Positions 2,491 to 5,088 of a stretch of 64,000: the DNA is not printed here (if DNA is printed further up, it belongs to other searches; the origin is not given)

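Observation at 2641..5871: Family-A giant membrane protein is paired with a GT2 gene at three separate places (module 1 of 3)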

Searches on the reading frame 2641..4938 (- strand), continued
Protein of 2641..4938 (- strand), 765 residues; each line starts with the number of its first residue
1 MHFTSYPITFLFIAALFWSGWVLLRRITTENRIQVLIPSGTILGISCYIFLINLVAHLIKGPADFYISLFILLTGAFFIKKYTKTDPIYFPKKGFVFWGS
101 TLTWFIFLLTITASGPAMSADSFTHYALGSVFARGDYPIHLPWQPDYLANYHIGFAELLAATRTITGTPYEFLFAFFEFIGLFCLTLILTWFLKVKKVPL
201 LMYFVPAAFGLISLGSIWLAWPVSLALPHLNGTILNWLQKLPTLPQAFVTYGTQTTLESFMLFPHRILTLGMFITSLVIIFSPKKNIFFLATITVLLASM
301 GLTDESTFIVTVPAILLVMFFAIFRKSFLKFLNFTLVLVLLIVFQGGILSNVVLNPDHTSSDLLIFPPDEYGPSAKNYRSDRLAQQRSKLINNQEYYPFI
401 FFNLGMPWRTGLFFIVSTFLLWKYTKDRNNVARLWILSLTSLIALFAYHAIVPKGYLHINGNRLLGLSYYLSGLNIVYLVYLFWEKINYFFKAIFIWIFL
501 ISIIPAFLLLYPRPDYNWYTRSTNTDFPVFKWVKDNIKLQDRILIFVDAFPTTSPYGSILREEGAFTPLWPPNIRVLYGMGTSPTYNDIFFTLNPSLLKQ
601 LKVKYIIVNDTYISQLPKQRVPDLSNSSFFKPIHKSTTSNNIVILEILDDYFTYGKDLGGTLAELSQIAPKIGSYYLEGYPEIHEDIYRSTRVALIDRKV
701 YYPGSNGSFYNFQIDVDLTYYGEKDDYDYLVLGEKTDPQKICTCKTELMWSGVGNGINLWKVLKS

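Call 47: predict_structure(alignment_id=A3)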
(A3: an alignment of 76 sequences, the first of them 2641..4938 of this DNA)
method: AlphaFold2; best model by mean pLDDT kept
length: 765 residues; sequences in the alignment: 76
mean_pLDDT: 94.2   pTM: 0.94
mean pLDDT of the five models: 94.2, 94.0, 93.6, 93.4, 93.3
residues with pLDDT >= 90: 656; 70-90: 100; 50-70: 9; < 50: 0
segments of 3 or more residues with pLDDT < 50: none
pLDDT, mean of each block of 10 residues (from residue 1): 85 98 97 97 99 98 98 98 95 86 97 92 96 97 95 97 96 97 97 89 94 97 89 92 96 94 97 98 94 98 97 97 96 97 93 87 91 83 96 92 97 97 93 97 98 89 96 97 95 97 97 92 79 96 96 92 96 89 96 98 98 96 98 89 97 97 97 95 94 95 82 87 90 96 95 93 85
secondary structure, 60 per line:
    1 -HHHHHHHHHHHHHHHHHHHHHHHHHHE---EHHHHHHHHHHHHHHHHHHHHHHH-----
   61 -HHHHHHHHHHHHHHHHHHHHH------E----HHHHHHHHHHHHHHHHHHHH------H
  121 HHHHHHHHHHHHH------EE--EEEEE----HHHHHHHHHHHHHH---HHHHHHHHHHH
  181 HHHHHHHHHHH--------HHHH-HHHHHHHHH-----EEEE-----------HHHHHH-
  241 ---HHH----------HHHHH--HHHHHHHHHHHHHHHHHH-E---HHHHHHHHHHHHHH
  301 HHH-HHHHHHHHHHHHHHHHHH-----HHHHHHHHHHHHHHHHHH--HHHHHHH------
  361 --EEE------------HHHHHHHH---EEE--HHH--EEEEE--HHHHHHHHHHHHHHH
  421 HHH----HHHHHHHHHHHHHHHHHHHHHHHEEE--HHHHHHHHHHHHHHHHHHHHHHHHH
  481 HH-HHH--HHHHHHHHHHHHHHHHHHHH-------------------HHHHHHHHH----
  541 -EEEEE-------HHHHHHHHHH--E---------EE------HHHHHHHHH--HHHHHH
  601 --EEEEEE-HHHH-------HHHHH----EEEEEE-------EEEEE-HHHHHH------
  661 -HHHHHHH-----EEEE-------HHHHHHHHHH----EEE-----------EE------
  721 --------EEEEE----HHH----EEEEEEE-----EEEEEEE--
elements in order (helices of 4 or more, strands of 3 or more residues): H2-27 H33-55 H62-82 H94-113 H120-133 E144-148 H153-166 H170-191 H200-203 H205-213 E219-222 H234-239 H257-261 H264-281 H287-303 H305-322 H328-345 H348-354 E363-365 H378-385 E389-391 E399-403 H406-423 H428-450 E451-453 H456-482 H489-508 H528-536 E542-546 H554-563 H584-592 H595-600 E603-608 H610-613 H621-625 E630-635 E643-647 H649-654 H662-668 E674-677 H685-694 E699-701 E729-733 E745-751 E757-763
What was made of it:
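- Checked: The AF2 model shows 14 membrane helices plus an alpha/beta C-terminal domain (call 47).
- Tried and rejected: The 76-sequence alignment fixed this (call 47).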

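Call 51: fold_search(model_id=the predicted structure, library=pdb)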
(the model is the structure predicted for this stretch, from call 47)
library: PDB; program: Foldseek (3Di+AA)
matches with E <= 10: 227; with E <= 0.001: 5
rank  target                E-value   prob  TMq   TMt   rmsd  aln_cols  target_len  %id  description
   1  7zlg_A                1.3e-05  1.00  0.20  0.22  19.7       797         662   11  Cryo-EM structure of C-mannosyltransferase CeDPY19, in complex with acceptor peptide and bound to CMT2-Fab and anti-Fa (released 2023-01-11)
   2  7zlh_A                2.1e-05  1.00  0.21  0.24  19.1       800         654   10  Cryo-EM structure of C-mannosyltransferase CeDPY19, in apo state, bound to CMT2-Fab and anti-Fab nanobody (released 2023-01-11)
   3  7zli_A                2.1e-05  1.00  0.22  0.23  18.6       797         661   13  Cryo-EM structure of C-mannosyltransferase CeDPY19, in complex with Dol25-P-Man and bound to CMT2-Fab and anti-Fab nan (released 2023-01-11)
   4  8pn9_A                2.9e-04  1.00  0.31  0.34  12.9       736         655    9  Structure of human oligosaccharyltransferase OST-A complex bound to NGI-1 (released 2024-05-08)
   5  6gxc_A                4.1e-04  1.00  0.31  0.33  17.1       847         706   10  Bacterial oligosaccharyltransferase PglB in complex with an inhibitory peptide and a reactive lipid-linked oligosaccha (released 2018-11-14)
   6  3waj                  1.7e-03  0.91  0.19  0.19  19.6       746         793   12  Crystal structure of the Archaeoglobus fulgidus oligosaccharyltransferase (O29867_ARCFU) complex with Zn and sulfate (released 2013-10-30)
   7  8if8_C                2.2e-03  1.00  0.34  0.40  14.7       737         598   10  Arabinosyltransferase AftA (released 2023-05-31)
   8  5f15                  8.4e-03  0.99  0.29  0.38  13.2       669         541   10  Crystal Structure of ArnT from Cupriavidus metallidurans bound to Undecaprenyl phosphate (released 2016-02-17)
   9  8if8_B                1.5e-02  0.99  0.36  0.43  14.4       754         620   11  Arabinosyltransferase AftA (released 2023-05-31)
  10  4xnx_A                3.8e-02  0.13  0.08  0.10  24.6       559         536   12  X-ray structure of Drosophila dopamine transporter in complex with reboxetine (released 2015-05-13)
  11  9pc9                  1.1e-01  0.09  0.08  0.11  23.6       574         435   13  Structure of Synaptic Vesicle Protein 2A Bound to UCB7361 (released 2025-09-10)
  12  9okf                  1.2e-01  0.10  0.09  0.13  25.5       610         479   10  Cryo-EM structure of human SV2A in the apo state (released 2025-12-10)
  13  9okh                  1.3e-01  0.12  0.10  0.14  25.0       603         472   11  Cryo-EM structure of human SV2A in complex with UCBJ (released 2025-12-10)
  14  9pcb                  1.3e-01  0.10  0.09  0.14  23.3       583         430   11  Structure of Synaptic Vesicle Protein 2A Bound to UCB-J (released 2025-09-10)
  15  3aq0_G                1.9e-01  0.16  0.09  0.18  18.2       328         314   11  Ligand-bound form of Arabidopsis medium/long-chain length prenyl pyrophosphate synthase (surface polar residue mutant) (released 2011-01-19)
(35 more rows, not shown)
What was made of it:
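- On GT-C superfamily (GT-C_A fold): The top nine Foldseek PDB hits are all GT-C, at probability 0.91-1.0 and E from 1e-5 to 1.5e-2, followed by a sharp drop (call 51).
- The top nine Foldseek PDB hits are exclusively GT-C enzymes: DPY19 1.3e-5, STT3A, PglB, AglB, AftA (TM 0.40-0.43) and ArnT (call 51). The best TM-scores are to the monosaccharide transferases AftA and ArnT, and the best E-value is to DPY19 (call 51).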

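Call 73: find_related_loci(query=A2, collection=metagenome_contigs, flank=4000)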
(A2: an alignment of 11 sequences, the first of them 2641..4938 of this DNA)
Query A2 (765 aa) in metagenome_contigs; peptide patterns used: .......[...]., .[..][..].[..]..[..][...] (x = any residue, [..] = any of these).
175 stretches matched a pattern; 21 encode a relative of the query (tblastn E <= 1e-3); 21 distinct loci.
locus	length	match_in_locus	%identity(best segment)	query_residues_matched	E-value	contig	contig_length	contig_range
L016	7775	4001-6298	80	1-765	0e+0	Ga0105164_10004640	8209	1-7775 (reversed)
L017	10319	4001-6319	41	9-760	0e+0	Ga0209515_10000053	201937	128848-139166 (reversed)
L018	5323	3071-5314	40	11-761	4e-174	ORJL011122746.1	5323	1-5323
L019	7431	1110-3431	41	9-763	3e-170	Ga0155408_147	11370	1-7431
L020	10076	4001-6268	40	11-761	5e-165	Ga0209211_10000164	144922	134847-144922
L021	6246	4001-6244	40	5-747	6e-162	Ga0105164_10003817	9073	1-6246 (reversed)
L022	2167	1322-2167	73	1-281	7e-141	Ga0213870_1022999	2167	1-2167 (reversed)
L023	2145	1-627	86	557-765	1e-124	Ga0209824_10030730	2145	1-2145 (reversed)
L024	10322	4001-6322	41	9-763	3e-170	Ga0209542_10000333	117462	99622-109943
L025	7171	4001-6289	29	18-761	2e-85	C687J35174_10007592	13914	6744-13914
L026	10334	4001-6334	40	3-761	2e-168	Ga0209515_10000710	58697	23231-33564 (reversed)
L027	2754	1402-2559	40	19-399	1e-72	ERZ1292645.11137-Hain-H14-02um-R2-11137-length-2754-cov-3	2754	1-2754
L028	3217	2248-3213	40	4-327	3e-63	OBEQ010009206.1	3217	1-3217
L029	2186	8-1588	27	250-761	2e-53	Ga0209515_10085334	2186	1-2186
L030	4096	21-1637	26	237-761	3e-52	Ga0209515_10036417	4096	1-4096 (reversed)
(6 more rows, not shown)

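Call 77: search_protein_families(library=pfam, alignment_id=A5, max_evalue=0.01)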
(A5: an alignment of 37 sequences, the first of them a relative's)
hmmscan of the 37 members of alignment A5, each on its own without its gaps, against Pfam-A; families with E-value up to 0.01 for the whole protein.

A. member 1, P0114 (675 aa): 1 family
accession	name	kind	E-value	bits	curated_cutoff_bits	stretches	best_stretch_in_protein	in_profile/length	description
PF10060.15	DUF2298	-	7.9e-09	35.4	27.8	1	47-223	4-187/488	Uncharacterized membrane protein (DUF2298)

B. families by the number of members that match (of 37 scanned): 3 families
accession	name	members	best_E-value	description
PF10060.15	DUF2298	5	7.9e-09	Uncharacterized membrane protein (DUF2298)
PF19589.4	DUF6095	1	0.0085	Family of unknown function (DUF6095)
PF22497.1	DUF6989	1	0.0094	Domain of unknown function (DUF6989)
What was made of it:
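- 5 of 37 distant members hit DUF2298 and no other family recurs (call 77).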

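Call 78: find_homologous_proteins(query=A3, max_evalue=1e-10)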
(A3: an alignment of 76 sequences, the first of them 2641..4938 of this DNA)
Query A3 (76 sequences) (765 aa, profile of the alignment): 9 proteins with E <= 1e-10 among 8000 candidates.
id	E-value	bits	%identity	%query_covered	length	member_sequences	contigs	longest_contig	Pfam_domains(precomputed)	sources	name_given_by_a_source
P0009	1.6e-243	828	40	98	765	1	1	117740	-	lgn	-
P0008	1.3e-239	815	41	98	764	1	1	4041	-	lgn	-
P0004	5.6e-239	813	50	98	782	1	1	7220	-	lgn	-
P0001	6.7e-236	803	81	100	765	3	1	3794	-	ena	-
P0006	6.7e-233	793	49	99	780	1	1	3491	-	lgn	-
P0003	3.5e-231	787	50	99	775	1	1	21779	-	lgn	-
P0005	1.6e-229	782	51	98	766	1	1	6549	-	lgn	-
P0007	1.5e-225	769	49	98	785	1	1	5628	-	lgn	-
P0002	1.5e-140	488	97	65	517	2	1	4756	-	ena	-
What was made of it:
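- Tried and rejected: find_homologous_proteins with the 76-sequence alignment returned only the same nine proteins (call 78).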

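Call 79: find_homologous_proteins(query=P0051, max_evalue=1e-20)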
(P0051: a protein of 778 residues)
Query P0051 (778 aa): 20 proteins with E <= 1e-20 among 8000 candidates.
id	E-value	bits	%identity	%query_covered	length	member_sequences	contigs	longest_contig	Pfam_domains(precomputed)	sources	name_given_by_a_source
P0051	0.0e+0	1756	100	100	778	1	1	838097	-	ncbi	-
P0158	2.2e-203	696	43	99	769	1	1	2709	-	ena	-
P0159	1.2e-200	687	44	99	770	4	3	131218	-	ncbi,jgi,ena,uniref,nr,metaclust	ncbi:hypothetical protein A2115_03075 [Candidatus Woesebacteria bacterium GWA1_41_8]|uniref:Uncharac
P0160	2.8e-196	672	42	100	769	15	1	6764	-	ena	-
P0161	1.1e-195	670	42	99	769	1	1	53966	-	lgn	-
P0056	9.9e-195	667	45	87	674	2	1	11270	-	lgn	-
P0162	4.5e-191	655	41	100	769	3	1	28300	-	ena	-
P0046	6.8e-189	648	39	99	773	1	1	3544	-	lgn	-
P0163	5.9e-188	645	41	100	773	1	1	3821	-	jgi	jgi:hypothetical protein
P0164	7.7e-184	631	40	100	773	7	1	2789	-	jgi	-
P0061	5.0e-183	628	41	100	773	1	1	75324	-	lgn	-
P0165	4.0e-180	619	39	100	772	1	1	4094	-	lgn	-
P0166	5.7e-175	602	40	100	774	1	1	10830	-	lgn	-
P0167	1.4e-168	581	38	99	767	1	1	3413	-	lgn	-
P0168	8.9e-163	562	40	100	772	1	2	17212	-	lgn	-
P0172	2.0e-147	511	36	100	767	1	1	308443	-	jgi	jgi:hypothetical protein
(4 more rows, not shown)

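Call 80: find_encoding_contigs(protein=P0051, flank=5000, max_places=1)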
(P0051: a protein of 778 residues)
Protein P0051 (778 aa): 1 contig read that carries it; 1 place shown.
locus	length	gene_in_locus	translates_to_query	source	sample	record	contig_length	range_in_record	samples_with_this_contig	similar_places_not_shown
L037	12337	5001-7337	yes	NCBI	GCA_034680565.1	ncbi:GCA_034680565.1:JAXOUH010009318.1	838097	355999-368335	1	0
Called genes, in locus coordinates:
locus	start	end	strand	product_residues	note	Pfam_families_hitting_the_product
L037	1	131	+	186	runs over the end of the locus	PF13527:Acetyltransf_9 (weak), PF00583:Acetyltransf_1, PF13673:Acetyltransf_10 (weak), PF13508:Acetyltransf_7 (weak)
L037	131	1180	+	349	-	PF00535:Glycos_transf_2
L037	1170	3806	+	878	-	PF11847:GT-C_AftD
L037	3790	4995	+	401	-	PF00534:Glycos_transf_1, PF13692:Glyco_trans_1_4, PF13524:Glyco_trans_1_2 (weak)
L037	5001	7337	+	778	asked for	-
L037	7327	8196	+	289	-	PF00535:Glycos_transf_2, PF10111:Glyco_tranf_2_2, PF13641:Glyco_tranf_2_3, PF13632:Glyco_trans_2_3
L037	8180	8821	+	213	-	PF07021:MetW, PF13489:Methyltransf_23, PF13847:Methyltransf_31, PF08241:Methyltransf_11, PF08242:Methyltransf_12, PF13649:Methyltransf_25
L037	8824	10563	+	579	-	-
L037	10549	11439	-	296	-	-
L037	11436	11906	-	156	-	PF18915:DUF5667 (weak)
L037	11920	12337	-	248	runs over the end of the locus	PF13489:Methyltransf_23, PF13847:Methyltransf_31 (faint), PF08241:Methyltransf_11, PF08242:Methyltransf_12 (faint), PF13649:Methyltransf_25 (weak)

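Call 81: find_encoding_contigs(protein=P0159, flank=5000, max_places=1)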
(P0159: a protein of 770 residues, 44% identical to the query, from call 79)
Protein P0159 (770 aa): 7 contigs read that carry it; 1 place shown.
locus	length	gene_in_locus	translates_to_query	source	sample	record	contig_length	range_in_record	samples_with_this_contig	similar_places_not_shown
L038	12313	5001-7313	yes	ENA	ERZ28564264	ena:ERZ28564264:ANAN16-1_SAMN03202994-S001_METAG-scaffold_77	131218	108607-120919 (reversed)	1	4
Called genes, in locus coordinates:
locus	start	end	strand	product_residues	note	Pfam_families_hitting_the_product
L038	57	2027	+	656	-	PF11847:GT-C_AftD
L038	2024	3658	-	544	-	-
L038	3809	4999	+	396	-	PF00534:Glycos_transf_1, PF13692:Glyco_trans_1_4, PF13524:Glyco_trans_1_2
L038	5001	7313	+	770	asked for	-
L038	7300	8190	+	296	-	PF13641:Glyco_tranf_2_3, PF00535:Glycos_transf_2, PF13632:Glyco_trans_2_3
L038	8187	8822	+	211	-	PF01728:FtsJ (weak), PF07021:MetW, PF13489:Methyltransf_23, PF13847:Methyltransf_31, PF08241:Methyltransf_11, PF08242:Methyltransf_12, PF13649:Methyltransf_25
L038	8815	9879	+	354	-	PF00535:Glycos_transf_2, PF10111:Glyco_tranf_2_2, PF13506:Glyco_transf_21, PF13641:Glyco_tranf_2_3, PF13632:Glyco_trans_2_3 (weak)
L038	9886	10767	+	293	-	PF13489:Methyltransf_23, PF08241:Methyltransf_11, PF08242:Methyltransf_12, PF13649:Methyltransf_25, PF13847:Methyltransf_31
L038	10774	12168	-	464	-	PF08241:Methyltransf_11 (faint), PF13847:Methyltransf_31 (faint), PF00535:Glycos_transf_2, PF10111:Glyco_tranf_2_2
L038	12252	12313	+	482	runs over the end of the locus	-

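Call 82: find_encoding_contigs(protein=P0172, flank=5000, max_places=1)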
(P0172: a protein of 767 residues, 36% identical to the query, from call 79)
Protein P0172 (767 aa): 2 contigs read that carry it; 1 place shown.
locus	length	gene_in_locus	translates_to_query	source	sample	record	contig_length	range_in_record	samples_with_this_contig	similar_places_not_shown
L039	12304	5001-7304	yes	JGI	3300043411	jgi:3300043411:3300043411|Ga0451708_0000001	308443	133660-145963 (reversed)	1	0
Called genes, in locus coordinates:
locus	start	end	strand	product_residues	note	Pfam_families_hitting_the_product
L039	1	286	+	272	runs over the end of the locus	PF01261:AP_endonuc_2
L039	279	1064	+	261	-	PF00535:Glycos_transf_2 (weak), PF04028:DUF374 (faint)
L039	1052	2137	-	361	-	PF01266:DAO, PF07992:Pyr_redox_2 (faint)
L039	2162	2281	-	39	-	-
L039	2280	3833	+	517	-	-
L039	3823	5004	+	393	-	PF00534:Glycos_transf_1, PF13692:Glyco_trans_1_4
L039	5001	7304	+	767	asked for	-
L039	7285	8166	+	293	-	PF00535:Glycos_transf_2, PF10111:Glyco_tranf_2_2, PF13641:Glyco_tranf_2_3, PF13632:Glyco_trans_2_3 (weak)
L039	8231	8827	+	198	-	PF07021:MetW (weak), PF13489:Methyltransf_23 (weak), PF13847:Methyltransf_31, PF08241:Methyltransf_11, PF08242:Methyltransf_12 (weak), PF13649:Methyltransf_25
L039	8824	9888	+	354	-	PF00535:Glycos_transf_2, PF10111:Glyco_tranf_2_2, PF13506:Glyco_transf_21, PF13641:Glyco_tranf_2_3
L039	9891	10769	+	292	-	PF13489:Methyltransf_23, PF08241:Methyltransf_11, PF08242:Methyltransf_12, PF13649:Methyltransf_25, PF13847:Methyltransf_31 (weak)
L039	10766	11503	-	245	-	PF13489:Methyltransf_23 (faint), PF08241:Methyltransf_11, PF13649:Methyltransf_25 (weak)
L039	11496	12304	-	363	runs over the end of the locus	PF01757:Acyl_transf_3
